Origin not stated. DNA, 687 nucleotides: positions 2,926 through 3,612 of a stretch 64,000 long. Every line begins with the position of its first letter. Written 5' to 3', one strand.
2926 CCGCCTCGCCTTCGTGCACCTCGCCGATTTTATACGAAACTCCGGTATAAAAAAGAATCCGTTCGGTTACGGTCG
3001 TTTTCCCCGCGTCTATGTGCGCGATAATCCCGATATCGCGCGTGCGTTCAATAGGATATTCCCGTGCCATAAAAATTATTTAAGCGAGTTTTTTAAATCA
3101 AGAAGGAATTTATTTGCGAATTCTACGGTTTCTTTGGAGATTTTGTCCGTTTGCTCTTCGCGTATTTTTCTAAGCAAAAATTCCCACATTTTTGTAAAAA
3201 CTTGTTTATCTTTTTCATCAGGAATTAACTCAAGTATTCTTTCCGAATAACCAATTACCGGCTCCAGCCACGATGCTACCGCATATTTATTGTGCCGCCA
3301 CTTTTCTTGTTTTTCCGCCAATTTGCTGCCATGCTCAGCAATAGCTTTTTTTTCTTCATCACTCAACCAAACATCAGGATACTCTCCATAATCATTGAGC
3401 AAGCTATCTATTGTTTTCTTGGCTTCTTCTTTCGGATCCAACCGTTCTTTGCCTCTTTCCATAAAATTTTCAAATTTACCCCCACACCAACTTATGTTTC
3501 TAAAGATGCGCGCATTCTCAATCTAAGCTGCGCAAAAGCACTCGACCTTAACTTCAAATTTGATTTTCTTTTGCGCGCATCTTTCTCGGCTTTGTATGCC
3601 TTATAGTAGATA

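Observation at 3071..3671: A foreign-looking 600-bp insert inside the str operon: an orphan ORF preceded by a ~190-nt rod-like RNA or element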

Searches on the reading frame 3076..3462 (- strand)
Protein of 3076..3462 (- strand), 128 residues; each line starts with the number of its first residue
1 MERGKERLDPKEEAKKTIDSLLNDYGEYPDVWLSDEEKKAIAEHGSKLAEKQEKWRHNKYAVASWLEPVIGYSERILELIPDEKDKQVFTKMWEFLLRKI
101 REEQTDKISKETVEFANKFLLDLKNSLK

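Call 7: search_protein_families(library=pfam, proteins=[window:3076-3462:-], max_evalue=1)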
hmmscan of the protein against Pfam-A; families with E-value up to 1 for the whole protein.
window:3076-3462:- (128 aa): 2 families
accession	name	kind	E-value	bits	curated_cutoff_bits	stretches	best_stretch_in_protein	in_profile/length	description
PF23134.2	TRIP4_3rd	-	0.011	16.6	27.7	1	25-59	5-40/54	TRIP4, third domain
PF10173.14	Mit_KHE1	-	0.033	14.8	22.5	1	33-106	35-97/188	Mitochondrial K+-H+ exchange-related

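Call 14: find_homologous_proteins(query=window:3079-3462:-, max_evalue=0.01)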
Query seq(128 aa) (128 aa): 4 proteins with E <= 0.01 among 26 candidates.
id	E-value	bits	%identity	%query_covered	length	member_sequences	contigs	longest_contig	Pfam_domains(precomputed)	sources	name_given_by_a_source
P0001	1.2e-76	273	100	100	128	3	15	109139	-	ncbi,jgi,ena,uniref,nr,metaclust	ncbi:hypothetical protein A2661_01955 [Candidatus Giovannonibacteria bacterium RIFCSPHIGHO2_01_FULL_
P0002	4.3e-36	142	56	96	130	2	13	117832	-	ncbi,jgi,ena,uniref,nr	ncbi:hypothetical protein A2926_01815 [Candidatus Giovannonibacteria bacterium RIFCSPLOWO2_01_FULL_4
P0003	1.2e-30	124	54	92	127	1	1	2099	-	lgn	-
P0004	1.0e-21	95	48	94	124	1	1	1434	-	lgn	-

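Call 17: find_encoding_contigs(protein=P0002, flank=4000, max_places=4)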
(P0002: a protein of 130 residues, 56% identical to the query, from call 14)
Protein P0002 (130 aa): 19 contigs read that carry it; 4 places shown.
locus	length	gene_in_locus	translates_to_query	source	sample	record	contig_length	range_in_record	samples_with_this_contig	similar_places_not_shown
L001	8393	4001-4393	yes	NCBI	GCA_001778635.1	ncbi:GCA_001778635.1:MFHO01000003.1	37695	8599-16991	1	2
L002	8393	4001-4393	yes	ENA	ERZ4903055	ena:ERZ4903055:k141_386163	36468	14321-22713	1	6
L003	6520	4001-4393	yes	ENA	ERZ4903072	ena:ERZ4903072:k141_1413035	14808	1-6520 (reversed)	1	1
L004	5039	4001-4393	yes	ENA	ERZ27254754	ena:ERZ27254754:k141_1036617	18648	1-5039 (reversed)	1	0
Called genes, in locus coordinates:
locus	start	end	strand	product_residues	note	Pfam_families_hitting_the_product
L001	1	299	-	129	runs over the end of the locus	PF24963:DUF7768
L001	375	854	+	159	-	PF00334:NDK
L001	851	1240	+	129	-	PF09997:DUF2238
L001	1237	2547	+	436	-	PF00753:Lactamase_B, PF23023:Anti-Pycsar_Apyc1, PF12706:Lactamase_B_2 (weak), PF16661:Lactamase_B_6 (weak), PF10996:Beta-Casp, PF07521:RMMBL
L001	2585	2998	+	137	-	PF00164:Ribosom_S12_S23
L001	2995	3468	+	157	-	PF00177:Ribosomal_S7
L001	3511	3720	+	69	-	-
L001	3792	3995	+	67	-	-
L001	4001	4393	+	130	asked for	-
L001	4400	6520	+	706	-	PF00009:GTP_EFTU, PF22042:EF-G_D2, PF03144:GTP_EFTU_D2, PF14492:EFG_III, PF16658:RF3_C (weak), PF03764:EFG_IV, PF00679:EFG_C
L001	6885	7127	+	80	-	PF21748:UPF0150 (weak)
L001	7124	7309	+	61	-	PF07927:HicA_toxin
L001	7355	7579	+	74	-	-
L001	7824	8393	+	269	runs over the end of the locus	-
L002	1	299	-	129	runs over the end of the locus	PF24963:DUF7768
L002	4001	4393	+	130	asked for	-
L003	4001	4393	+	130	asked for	-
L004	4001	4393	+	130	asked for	-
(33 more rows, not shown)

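Call 37: find_encoding_contigs(protein=P0003, flank=3000, max_places=3)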
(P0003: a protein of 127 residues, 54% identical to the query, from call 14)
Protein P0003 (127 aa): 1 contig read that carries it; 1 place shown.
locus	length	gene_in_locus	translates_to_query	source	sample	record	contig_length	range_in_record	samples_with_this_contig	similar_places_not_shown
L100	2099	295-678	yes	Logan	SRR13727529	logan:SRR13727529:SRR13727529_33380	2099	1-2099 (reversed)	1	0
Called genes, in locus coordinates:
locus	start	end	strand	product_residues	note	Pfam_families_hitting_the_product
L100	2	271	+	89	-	?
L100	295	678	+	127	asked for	-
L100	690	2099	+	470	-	?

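Call 38: find_encoding_contigs(protein=P0004, flank=3000, max_places=3)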
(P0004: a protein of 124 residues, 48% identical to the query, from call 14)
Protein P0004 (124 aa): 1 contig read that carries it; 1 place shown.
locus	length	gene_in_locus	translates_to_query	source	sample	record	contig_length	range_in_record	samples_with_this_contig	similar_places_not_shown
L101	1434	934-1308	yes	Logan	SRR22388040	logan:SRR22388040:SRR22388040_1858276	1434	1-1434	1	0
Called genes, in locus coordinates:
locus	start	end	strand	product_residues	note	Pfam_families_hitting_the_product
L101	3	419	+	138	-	?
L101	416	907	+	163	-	PF00177:Ribosomal_S7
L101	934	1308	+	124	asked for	-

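Call 39: find_encoding_contigs(protein=P0001, flank=1500, max_places=10)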
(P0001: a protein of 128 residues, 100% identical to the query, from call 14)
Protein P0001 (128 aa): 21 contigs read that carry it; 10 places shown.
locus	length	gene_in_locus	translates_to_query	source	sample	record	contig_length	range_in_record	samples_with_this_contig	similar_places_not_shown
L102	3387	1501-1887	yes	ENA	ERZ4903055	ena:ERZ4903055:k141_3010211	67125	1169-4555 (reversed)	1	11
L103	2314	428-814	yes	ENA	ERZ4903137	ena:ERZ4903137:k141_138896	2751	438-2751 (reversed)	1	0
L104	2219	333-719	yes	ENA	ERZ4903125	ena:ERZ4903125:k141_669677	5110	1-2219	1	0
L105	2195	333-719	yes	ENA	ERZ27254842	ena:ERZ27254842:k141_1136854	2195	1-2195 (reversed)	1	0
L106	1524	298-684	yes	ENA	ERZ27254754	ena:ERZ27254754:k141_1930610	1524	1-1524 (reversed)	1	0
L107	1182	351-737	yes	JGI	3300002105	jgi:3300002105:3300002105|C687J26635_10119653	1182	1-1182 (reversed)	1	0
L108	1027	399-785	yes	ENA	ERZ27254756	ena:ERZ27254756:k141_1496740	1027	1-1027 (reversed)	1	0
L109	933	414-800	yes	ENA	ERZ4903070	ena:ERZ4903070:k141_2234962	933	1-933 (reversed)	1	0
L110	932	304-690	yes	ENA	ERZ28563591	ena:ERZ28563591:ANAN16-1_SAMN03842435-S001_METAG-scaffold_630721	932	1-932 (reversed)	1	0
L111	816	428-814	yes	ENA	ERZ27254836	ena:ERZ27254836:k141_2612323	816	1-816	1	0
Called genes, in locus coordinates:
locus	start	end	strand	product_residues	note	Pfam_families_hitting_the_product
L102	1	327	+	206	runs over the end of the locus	PF02163:Peptidase_M50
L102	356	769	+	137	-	PF00164:Ribosom_S12_S23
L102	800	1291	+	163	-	PF00177:Ribosomal_S7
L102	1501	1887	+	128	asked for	-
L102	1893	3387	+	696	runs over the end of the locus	PF00009:GTP_EFTU, PF22042:EF-G_D2, PF03144:GTP_EFTU_D2, PF14492:EFG_III, PF16658:RF3_C (weak), PF03764:EFG_IV, PF00679:EFG_C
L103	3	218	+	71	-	?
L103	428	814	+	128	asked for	-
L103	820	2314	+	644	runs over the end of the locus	?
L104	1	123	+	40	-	?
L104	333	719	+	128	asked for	-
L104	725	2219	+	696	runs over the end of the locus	PF00009:GTP_EFTU, PF22042:EF-G_D2, PF03144:GTP_EFTU_D2, PF14492:EFG_III, PF16658:RF3_C (weak), PF03764:EFG_IV, PF00679:EFG_C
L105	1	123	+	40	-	?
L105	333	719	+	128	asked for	-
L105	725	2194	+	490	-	?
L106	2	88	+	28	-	?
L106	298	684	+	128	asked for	-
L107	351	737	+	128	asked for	-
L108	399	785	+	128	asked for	-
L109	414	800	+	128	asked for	-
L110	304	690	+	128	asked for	-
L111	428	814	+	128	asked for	?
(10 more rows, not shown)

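Call 43: search_protein_families(library=ncbifam, proteins=[window:3076-3462:-], max_evalue=0.1)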
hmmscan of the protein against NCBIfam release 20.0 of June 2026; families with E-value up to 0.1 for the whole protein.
window:3076-3462:- (128 aa): 3 families
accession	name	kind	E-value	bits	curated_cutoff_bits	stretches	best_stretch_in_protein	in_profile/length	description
NF011071.0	PRK14501.1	equivalog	0.016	13.4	634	1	31-83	548-600/729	bifunctional alpha,alpha-trehalose-phosphate synthase (UDP-forming)/trehalose-phosphatase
NF003661.0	PRK05291.1-3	equivalog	0.041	13.2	380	1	37-111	140-211/448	tRNA uridine-5-carboxymethylaminomethyl(34) synthesis GTPase MnmE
NF009178.0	PRK12526.1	equivalog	0.042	13.4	301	1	76-112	32-68/211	RNA polymerase sigma factor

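Call 65: predict_structure(alignment_id=A3)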
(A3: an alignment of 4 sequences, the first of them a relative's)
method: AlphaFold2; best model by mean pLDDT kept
length: 128 residues; sequences in the alignment: 4
mean_pLDDT: 74.5   pTM: 0.64
mean pLDDT of the five models: 74.5, 73.7, 72.4, 71.1, 70.9
residues with pLDDT >= 90: 12; 70-90: 65; 50-70: 43; < 50: 8
segments of 3 or more residues with pLDDT < 50: 1-5
pLDDT, mean of each block of 10 residues (from residue 1): 57 85 61 59 60 63 76 87 90 89 72 85 86
secondary structure, 60 per line:
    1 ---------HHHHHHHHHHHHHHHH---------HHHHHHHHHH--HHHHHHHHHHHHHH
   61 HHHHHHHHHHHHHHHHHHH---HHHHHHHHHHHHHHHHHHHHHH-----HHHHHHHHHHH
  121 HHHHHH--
elements in order: H10-25 H35-44 H47-79 H83-104 H110-126

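Call 66: search_protein_representatives(alignment_id=A3)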
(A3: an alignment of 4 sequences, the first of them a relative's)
Query: 4 sequences, 127 profile positions. Proteins with E-value up to 0.001 (for the whole library): 9; up to 1e-10: 8; up to 1e-30: 2. The best 9 are listed.
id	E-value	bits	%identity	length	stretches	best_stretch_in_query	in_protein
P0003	3.9e-64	230.8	-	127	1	1-126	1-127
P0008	3.9e-32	127.3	-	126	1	1-125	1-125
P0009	4.0e-30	120.8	-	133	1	2-126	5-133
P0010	1.5e-29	119.0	-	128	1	2-126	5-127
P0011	5.0e-28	114.1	-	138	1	6-126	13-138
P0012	3.1e-23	98.6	-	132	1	1-126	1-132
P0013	1.9e-21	92.8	-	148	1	7-126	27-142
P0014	2.3e-15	73.1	-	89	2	2-35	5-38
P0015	2.7e-05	40.6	-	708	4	18-81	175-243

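Call 68: find_encoding_contigs(protein=P0013, flank=2500, max_places=2)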
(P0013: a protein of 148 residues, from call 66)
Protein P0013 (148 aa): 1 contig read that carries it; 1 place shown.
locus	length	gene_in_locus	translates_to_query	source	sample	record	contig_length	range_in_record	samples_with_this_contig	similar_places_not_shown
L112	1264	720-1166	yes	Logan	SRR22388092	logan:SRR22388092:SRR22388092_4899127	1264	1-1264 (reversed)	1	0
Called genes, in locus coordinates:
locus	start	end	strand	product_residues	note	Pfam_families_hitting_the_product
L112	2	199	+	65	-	?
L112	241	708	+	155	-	PF00177:Ribosomal_S7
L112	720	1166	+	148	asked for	-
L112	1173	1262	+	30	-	?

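Call 69: find_encoding_contigs(protein=P0009, flank=2500, max_places=2)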
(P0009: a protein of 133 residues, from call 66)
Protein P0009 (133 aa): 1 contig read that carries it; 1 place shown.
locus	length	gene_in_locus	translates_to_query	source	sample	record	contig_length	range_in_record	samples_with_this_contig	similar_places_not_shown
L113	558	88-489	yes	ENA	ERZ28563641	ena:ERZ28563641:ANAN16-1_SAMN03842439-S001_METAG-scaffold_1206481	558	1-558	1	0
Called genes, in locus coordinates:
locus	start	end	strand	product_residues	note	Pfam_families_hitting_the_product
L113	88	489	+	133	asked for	-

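Call 71: fold_search(model_id=the predicted structure, library=pdb)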
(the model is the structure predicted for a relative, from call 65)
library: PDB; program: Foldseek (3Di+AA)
matches with E <= 10: 116; with E <= 0.001: 0
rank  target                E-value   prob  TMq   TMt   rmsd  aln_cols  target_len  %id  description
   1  2lk4_MODEL_1_A        2.5e-01  0.35  0.31  0.30  10.0       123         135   14  Structural and mechanistic insights into the interaction between PAT Pyk2 and Paxillin LD motif (released 2012-10-10)
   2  3jbk_M                9.3e-01  0.30  0.39  0.38  10.3       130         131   12  Cryo-EM reconstruction of the metavinculin-actin interface (released 2015-11-04)
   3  6upw_L                9.9e-01  0.20  0.33  0.29  11.1       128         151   13  Metavinculin ABD-F-actin complex (released 2020-09-30)
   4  9sdy_H                1.4e+00  0.25  0.37  0.17   8.6       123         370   11  Structure of RBR E2 variant binding to CUL5-RBX2 bound ARIH2 (released 2025-12-24)
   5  1hda_A                1.6e+00  0.06  0.21  0.20  14.7       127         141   13  A NOVEL ALLOSTERIC MECHANISM IN HAEMOGLOBIN. STRUCTURE OF BOVINE DEOXYHAEMOGLOBIN, ABSENCE OF SPECIFIC CHLORIDE-BINDIN (released 1994-05-31)
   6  3hf4_A                1.6e+00  0.06  0.20  0.19  16.4       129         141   14  Crystal structure of rat methemoglobin in R2 state (released 2010-05-19)
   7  3gm3                  1.8e+00  0.11  0.27  0.27  10.3       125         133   16  Crystal Structure of the Focal Adhesion Targeting (FAT) Domain of Pyk2 (released 2009-05-05)
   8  9qwo_A                2.3e+00  0.14  0.39  0.29  14.9       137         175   12  Vinculin tail bound to paxillin LD2 (released 2025-04-23)
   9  5w93_C                2.4e+00  0.11  0.29  0.31   9.2       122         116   10  p130Cas complex with paxillin LD1 (released 2017-09-06)
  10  5c4y_A                2.4e+00  0.11  0.31  0.30  11.6       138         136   13  Crystal structure of putative TetR family transcription factor from Listeria monocytogenes (released 2015-07-08)
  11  1qkr_B                2.4e+00  0.09  0.30  0.24  15.5       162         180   12  Crystal structure of the vinculin tail and a pathway for activation (released 2000-08-04)
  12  6gow_E                2.6e+00  0.11  0.30  0.33   8.9       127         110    9  Crystal structure of the flagellin-FliS complex from Bacillus subtilis crystallized in spacegroup P22121 (released 2018-08-29)
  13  4nqf_A                2.6e+00  0.06  0.22  0.20  16.1       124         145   10  Crystal structure of HEPN domain protein (released 2014-03-26)
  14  5l0d_C                2.7e+00  0.13  0.37  0.29  13.0       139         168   12  Human Metavinculin(residues 959-1130) in complex with PIP2 (released 2016-08-31)
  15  3s9o_A                2.7e+00  0.09  0.28  0.26  10.6       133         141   13  The Focal Adhesion Targeting (FAT) domain of the Focal Adhesion Kinase showing N-terminal interactions in cis (released 2012-06-06)
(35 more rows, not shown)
